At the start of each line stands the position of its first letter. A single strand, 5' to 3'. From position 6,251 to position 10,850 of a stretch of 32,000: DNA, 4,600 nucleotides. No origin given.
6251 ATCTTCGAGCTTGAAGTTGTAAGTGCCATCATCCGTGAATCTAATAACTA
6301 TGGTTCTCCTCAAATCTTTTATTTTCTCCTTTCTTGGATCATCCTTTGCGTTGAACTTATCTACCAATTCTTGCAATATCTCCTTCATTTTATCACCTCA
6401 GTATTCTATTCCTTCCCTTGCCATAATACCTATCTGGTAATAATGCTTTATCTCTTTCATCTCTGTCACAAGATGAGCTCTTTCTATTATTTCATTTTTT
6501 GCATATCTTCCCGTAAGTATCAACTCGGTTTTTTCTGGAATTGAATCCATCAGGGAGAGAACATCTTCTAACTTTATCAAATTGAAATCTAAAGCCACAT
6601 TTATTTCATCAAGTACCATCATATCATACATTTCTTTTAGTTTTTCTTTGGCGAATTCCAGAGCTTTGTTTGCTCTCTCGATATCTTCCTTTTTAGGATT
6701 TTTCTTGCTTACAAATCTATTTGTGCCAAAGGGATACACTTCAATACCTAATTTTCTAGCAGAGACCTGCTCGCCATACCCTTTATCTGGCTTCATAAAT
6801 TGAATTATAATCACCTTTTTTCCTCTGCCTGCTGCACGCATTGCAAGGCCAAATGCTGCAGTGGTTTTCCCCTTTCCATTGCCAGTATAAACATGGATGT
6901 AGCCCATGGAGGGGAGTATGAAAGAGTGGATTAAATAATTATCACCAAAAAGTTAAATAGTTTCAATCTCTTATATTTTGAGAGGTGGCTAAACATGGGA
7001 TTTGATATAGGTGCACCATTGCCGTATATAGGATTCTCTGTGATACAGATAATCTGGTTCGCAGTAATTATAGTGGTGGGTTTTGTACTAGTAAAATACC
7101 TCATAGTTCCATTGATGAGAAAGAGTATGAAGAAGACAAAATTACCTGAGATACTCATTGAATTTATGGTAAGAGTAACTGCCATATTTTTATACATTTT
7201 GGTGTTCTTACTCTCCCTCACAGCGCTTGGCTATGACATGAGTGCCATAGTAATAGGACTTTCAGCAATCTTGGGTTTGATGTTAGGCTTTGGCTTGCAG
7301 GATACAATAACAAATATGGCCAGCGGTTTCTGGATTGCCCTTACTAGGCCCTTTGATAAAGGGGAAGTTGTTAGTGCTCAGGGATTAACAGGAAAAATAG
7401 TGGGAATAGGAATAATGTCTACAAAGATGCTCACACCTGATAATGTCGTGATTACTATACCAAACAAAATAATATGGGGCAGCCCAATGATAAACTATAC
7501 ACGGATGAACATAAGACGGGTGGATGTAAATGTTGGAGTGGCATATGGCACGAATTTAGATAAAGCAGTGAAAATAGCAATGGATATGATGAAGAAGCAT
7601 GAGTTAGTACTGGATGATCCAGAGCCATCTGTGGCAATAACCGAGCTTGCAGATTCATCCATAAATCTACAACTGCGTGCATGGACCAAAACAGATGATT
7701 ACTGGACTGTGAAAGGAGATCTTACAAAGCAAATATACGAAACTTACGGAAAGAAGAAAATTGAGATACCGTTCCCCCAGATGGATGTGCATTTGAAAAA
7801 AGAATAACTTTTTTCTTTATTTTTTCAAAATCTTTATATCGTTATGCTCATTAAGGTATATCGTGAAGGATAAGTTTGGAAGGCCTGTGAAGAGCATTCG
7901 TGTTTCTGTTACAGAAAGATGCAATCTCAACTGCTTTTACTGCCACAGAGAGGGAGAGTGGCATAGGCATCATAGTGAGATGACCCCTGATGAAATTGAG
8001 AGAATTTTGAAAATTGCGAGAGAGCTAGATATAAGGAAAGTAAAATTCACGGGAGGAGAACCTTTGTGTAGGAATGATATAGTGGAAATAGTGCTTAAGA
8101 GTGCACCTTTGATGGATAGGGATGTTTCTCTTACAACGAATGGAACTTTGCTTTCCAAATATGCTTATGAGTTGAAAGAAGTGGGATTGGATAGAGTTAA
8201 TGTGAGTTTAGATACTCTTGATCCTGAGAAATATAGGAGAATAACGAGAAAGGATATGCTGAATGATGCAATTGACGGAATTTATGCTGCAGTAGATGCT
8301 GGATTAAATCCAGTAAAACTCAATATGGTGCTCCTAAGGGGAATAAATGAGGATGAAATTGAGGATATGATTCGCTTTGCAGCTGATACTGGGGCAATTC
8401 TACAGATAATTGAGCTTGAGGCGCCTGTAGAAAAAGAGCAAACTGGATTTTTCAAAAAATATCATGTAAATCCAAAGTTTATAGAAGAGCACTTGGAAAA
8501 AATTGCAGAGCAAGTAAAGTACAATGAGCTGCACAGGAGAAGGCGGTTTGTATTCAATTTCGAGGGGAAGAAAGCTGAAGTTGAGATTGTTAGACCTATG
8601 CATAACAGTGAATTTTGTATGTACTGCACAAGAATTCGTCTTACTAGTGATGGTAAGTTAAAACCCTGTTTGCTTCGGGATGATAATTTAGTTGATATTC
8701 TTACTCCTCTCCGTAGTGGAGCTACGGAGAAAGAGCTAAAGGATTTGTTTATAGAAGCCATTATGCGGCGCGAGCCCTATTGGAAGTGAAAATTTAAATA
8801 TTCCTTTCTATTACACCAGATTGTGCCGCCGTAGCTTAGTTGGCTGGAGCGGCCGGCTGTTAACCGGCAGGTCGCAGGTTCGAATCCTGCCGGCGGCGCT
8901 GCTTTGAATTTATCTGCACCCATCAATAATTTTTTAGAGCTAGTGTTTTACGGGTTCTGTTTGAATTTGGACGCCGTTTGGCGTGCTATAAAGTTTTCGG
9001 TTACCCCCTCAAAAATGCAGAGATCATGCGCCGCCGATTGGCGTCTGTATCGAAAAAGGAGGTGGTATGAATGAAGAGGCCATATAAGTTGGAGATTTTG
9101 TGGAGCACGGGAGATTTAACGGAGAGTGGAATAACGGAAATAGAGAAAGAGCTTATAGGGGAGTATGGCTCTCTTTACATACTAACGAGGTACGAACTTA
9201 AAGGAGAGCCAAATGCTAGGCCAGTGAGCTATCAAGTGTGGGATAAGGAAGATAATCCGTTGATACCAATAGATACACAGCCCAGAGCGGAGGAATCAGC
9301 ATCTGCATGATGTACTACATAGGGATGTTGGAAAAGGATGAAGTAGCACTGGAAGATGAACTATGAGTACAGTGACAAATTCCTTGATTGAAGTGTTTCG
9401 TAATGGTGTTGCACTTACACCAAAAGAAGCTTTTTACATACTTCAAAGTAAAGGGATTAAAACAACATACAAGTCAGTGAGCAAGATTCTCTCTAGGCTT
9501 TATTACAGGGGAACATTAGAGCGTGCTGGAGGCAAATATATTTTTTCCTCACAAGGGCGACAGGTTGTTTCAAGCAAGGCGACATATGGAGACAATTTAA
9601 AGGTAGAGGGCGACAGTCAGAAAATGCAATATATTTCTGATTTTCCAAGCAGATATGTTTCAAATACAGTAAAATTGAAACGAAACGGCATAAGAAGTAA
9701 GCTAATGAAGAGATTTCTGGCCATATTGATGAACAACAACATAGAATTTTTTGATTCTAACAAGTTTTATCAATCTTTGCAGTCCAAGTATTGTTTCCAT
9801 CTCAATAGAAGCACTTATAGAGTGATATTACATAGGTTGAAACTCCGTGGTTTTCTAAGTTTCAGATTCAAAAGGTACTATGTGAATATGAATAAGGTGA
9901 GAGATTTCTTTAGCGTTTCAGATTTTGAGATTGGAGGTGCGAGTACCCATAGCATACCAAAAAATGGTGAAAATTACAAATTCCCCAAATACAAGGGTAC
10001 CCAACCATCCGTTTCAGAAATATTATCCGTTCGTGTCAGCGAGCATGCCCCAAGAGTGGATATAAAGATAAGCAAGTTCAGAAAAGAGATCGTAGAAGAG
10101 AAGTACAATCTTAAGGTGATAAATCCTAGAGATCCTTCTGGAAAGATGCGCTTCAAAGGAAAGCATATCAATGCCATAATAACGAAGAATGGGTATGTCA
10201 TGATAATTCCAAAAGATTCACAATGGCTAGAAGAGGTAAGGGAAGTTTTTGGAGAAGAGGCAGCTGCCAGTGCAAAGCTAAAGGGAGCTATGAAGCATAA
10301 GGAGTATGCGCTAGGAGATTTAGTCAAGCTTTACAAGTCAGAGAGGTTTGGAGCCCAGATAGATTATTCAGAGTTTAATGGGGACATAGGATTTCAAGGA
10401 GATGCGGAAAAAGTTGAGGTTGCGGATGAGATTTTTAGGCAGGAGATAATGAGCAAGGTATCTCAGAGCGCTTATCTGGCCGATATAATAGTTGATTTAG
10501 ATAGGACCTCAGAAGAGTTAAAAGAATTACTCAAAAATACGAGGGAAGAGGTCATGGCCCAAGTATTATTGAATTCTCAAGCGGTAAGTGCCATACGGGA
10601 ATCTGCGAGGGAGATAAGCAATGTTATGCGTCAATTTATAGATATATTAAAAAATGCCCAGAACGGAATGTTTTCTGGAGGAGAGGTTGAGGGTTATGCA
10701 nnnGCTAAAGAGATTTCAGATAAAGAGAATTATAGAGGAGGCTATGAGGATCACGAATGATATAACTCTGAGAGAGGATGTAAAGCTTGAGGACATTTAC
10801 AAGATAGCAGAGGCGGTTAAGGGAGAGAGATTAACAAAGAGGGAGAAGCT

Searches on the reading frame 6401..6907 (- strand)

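Call 8: search_protein_families(library=pfam, proteins=[window:6401-6907:-], max_evalue=0.01)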
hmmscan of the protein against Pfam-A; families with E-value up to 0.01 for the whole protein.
window:6401-6907:- (169 aa): 2 families
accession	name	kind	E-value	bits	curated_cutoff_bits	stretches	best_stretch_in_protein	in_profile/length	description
PF02572.21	CobA_CobO_BtuR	-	4.7e-64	216.2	25.7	1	2-169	3-172/172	ATP:corrinoid adenosyltransferase BtuR/CobO/CobP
PF01656.29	CbiA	-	0.0072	16.7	25.4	0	7-38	5-35/125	CobQ/CobB/MinD/ParA nucleotide binding domain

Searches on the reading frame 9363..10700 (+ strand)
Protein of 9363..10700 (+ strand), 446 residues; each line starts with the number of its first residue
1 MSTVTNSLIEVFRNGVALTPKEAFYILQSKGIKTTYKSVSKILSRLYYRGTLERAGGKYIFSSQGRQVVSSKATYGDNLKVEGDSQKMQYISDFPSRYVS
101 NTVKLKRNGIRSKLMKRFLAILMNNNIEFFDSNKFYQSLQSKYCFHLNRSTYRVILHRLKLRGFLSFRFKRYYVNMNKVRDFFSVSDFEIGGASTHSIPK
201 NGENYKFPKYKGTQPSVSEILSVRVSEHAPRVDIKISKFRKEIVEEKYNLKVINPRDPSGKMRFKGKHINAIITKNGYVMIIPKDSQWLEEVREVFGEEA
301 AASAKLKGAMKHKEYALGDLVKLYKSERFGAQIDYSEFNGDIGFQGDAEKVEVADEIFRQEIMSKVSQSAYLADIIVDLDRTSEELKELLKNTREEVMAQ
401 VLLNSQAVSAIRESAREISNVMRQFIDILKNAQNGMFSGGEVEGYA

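Call 7: search_protein_families(library=pfam, proteins=[window:9363-10700:+], max_evalue=0.01)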
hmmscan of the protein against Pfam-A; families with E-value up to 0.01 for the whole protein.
window:9363-10700:+ (446 aa): 0 families

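Call 19: search_protein_families(library=ncbifam, proteins=[window:9363-10700:+], max_evalue=0.01)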
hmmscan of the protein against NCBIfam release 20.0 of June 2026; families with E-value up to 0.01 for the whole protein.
window:9363-10700:+ (446 aa): 0 families

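Call 34: search_protein_families(library=phrogs, proteins=[window:9363-10700:+], max_evalue=0.01)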
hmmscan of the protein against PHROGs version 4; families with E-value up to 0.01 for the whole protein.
window:9363-10700:+ (446 aa): 0 families

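Call 36: search_protein_families(library=padloc, proteins=[window:9363-10700:+], max_evalue=0.01)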
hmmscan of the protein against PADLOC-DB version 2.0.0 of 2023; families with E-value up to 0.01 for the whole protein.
window:9363-10700:+ (446 aa): 0 families

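Call 69: search_solved_structures(query=window:9363-10700:+, max_evalue=1)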
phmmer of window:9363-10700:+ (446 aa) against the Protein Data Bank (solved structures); distinct sequences matched with E-value up to 1: 2.
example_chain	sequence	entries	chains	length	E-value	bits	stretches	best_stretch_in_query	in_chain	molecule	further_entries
9dbi_A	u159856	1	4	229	0.89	12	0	92-159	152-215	HalB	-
9dbh_A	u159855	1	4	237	0.95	11.9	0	92-159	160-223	HalB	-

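Call 76: search_dna_similar(query=window:9363-10700:+, collection=plasmids, mode=protein, max_evalue=0.001, max_rows=10)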
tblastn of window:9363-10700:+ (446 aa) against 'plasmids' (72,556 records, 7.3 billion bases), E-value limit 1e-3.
No match.

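Call 77: search_dna_similar(query=window:9363-10700:+, collection=phages, mode=protein, max_evalue=0.001, max_rows=10)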
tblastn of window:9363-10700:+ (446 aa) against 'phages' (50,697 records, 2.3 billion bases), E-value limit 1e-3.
No match.

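Call 80: find_related_loci(query=window:9363-10700:+, collection=viral_contigs, flank=10000)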
Query window:9363-10700:+ (446 aa) in viral_contigs; peptide patterns used: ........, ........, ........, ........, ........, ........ (x = any residue, [..] = any of these).
12 stretches matched a pattern, but none encodes a relative of the query by tblastn (E <= 1e-3).

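Call 84: find_homologous_proteins(query=window:9363-10700:+, max_evalue=0.001)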
Query window:9363-10700:+ (446 aa): 5 proteins with E <= 0.001 among 6413 candidates.
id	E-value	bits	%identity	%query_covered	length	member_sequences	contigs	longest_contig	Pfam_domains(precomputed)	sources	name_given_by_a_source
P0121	9.3e-281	949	98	100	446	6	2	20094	-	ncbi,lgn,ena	-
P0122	8.8e-256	867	91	100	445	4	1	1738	-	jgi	-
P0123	1.6e-176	606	63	100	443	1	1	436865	-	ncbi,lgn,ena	-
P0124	6.7e-174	597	65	100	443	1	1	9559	-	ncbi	-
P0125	1.3e-151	524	56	100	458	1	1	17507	-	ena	-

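Call 85: find_encoding_contigs(protein=P0123, flank=10000, max_places=1)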
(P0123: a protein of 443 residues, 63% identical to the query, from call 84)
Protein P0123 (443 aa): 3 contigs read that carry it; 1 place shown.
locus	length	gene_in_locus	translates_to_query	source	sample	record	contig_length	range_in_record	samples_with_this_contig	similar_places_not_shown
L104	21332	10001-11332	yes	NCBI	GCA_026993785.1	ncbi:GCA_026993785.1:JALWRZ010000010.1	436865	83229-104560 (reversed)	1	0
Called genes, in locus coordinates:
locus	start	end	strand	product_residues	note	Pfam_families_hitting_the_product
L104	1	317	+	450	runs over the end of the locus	PF00884:Sulfatase, PF01663:Phosphodiest (faint)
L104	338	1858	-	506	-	PF01943:Polysacc_synt, PF13440:Polysacc_synt_3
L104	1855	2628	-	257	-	PF01048:PNP_UDP_1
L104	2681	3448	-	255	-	PF02080:TrkA_C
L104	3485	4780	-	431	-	PF00999:Na_H_Exchanger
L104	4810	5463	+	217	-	PF02441:Flavoprotein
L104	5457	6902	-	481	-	PF02347:GDC-P, PF00266:Aminotran_5, PF21478:GcvP2_C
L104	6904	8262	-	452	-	PF02347:GDC-P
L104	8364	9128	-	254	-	PF00795:CN_hydrolase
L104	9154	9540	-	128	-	PF22636:FlK, PF03061:4HBT (weak)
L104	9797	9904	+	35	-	-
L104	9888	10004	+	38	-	-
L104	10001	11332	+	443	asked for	-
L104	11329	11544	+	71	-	-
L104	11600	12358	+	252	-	PF18370:RGI_lyase (faint)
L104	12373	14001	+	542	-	PF10102:DUF2341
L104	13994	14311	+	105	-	-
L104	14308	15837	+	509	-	-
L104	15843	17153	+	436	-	-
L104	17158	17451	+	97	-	-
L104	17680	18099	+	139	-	-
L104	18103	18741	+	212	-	-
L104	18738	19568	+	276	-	-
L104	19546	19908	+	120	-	-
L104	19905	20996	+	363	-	-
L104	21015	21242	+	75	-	-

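Call 86: find_encoding_contigs(protein=P0125, flank=10000, max_places=1)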
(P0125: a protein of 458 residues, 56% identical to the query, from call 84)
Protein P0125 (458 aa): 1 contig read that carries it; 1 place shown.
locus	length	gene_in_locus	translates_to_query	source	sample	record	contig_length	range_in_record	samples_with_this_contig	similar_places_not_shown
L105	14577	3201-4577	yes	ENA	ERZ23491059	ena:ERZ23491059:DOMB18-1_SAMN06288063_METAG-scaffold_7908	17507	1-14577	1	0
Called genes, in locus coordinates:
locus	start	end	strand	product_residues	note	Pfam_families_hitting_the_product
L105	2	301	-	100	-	?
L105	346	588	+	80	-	PF04014:MazE_antitoxin (weak)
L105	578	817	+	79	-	-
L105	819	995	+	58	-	-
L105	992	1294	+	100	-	-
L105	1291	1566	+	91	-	-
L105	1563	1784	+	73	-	-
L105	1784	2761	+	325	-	PF00589:Phage_integrase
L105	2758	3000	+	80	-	-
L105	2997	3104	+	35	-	-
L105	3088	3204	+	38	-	-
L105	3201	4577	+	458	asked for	-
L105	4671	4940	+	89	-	-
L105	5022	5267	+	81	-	-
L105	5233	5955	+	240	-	PF00239:Resolvase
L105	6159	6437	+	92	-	-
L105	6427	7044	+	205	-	-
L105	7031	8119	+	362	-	-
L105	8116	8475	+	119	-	-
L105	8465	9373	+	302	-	-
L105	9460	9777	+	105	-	-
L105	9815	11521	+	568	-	-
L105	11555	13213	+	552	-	-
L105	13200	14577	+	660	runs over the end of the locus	-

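Call 95: find_encoding_contigs(protein=P0124, flank=10000, max_places=1)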
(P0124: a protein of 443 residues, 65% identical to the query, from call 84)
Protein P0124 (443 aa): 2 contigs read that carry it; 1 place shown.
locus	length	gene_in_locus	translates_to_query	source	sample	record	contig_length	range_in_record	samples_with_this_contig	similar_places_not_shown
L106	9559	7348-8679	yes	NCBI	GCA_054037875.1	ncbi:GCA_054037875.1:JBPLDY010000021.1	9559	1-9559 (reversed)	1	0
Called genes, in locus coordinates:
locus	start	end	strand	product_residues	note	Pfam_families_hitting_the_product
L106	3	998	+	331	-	?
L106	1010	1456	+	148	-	-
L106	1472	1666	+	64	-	PF01954:AF2212-like (weak)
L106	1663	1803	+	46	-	-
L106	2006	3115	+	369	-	-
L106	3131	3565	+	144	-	PF27718:UCP019853 (weak)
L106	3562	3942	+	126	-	-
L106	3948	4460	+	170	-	-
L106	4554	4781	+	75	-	-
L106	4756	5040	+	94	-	PF05016:ParE_toxin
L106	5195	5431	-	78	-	-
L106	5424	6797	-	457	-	-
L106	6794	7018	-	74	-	-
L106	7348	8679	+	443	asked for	-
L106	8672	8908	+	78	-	-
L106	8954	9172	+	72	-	PF15919:HicB_lk_antitox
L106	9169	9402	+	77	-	PF07927:HicA_toxin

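Call 103: search_protein_representatives(protein=window:9363-10700:+)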
Query: 446 residues. Proteins with E-value up to 0.001 (for the whole library): 3; up to 1e-10: 1; up to 1e-30: 1. The best 3 are listed.
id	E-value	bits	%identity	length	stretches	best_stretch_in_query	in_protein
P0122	2.8e-256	866.6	92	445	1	1-446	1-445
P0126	8.5e-10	54.9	26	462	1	5-404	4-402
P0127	3.6e-04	36.4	28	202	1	256-389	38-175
